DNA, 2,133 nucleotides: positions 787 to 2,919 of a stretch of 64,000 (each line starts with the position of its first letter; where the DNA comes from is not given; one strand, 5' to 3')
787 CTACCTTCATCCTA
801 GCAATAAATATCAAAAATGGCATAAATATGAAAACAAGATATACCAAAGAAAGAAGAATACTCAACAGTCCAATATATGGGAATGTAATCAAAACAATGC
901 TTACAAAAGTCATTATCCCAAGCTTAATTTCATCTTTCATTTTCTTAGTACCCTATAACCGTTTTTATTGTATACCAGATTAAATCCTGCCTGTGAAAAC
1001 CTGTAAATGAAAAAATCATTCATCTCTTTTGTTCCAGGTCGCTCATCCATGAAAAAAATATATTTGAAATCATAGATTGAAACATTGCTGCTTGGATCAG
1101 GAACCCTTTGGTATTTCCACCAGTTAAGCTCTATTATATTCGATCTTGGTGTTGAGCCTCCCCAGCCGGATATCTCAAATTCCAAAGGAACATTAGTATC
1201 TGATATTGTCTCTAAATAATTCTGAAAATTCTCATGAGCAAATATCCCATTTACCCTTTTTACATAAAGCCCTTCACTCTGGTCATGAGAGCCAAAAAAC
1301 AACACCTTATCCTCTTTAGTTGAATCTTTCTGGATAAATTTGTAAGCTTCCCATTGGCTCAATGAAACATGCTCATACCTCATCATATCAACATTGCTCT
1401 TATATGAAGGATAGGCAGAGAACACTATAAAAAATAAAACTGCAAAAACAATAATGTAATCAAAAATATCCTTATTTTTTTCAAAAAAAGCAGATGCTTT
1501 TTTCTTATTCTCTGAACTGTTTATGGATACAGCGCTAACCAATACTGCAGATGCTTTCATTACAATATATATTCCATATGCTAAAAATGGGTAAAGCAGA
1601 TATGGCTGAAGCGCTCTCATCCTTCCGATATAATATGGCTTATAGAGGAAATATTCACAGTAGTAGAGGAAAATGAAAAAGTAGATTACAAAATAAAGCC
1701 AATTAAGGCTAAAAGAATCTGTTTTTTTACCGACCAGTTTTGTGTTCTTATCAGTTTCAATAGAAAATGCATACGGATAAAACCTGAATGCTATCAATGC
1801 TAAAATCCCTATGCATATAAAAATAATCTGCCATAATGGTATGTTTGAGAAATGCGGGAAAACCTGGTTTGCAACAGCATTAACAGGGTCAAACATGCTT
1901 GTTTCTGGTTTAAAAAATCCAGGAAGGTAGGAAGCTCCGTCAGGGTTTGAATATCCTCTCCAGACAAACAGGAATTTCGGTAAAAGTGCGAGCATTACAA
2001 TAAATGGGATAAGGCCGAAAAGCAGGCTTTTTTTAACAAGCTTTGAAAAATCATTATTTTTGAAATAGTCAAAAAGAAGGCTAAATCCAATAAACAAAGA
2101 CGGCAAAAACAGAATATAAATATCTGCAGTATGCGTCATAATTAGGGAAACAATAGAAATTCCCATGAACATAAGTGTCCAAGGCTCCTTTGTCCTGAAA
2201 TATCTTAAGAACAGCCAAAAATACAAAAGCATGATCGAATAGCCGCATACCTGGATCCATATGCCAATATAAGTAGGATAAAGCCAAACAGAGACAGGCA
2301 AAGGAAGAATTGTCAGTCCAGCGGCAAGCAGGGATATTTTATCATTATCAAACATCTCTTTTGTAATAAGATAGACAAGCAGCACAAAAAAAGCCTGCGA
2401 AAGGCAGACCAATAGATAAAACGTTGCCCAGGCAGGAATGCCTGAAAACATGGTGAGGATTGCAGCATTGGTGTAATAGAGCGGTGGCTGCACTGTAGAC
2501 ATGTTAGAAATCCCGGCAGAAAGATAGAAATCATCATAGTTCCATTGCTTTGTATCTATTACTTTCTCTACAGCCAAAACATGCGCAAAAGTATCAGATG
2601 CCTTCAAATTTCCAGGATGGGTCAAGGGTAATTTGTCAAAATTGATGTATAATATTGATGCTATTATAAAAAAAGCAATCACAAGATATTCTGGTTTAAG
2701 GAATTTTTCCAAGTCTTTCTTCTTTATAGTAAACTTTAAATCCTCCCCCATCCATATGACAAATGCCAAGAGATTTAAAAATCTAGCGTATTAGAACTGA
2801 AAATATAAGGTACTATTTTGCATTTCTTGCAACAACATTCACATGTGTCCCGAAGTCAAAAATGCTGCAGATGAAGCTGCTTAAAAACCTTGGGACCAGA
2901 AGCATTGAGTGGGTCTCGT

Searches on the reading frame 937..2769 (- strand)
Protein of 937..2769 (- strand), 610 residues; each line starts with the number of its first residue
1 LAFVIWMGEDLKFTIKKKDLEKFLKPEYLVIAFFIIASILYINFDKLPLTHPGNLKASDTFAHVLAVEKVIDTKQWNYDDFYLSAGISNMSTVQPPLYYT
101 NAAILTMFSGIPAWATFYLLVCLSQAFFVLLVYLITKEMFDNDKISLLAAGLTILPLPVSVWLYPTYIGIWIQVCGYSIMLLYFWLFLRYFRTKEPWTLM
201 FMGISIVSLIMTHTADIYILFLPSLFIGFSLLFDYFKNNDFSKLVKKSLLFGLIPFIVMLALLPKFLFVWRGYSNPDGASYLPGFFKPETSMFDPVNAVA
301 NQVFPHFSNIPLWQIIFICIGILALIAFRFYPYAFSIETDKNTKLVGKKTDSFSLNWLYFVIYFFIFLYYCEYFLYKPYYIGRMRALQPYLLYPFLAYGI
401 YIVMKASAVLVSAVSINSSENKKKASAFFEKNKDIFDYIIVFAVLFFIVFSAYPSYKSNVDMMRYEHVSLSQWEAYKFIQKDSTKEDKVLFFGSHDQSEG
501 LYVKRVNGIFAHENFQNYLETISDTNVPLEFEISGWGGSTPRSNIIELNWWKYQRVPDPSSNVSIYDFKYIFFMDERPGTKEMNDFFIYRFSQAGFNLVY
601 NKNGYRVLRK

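Call 37: search_protein_families(library=pfam, proteins=[window:937-2769:-], max_evalue=0.001)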
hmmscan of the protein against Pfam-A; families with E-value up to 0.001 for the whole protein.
window:937-2769:- (610 aa): 1 family
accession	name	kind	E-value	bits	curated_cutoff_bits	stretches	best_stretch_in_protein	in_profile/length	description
PF20176.3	DUF6541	-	1.6e-12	47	29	1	29-468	93-506/646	Family of unknown function (DUF6541)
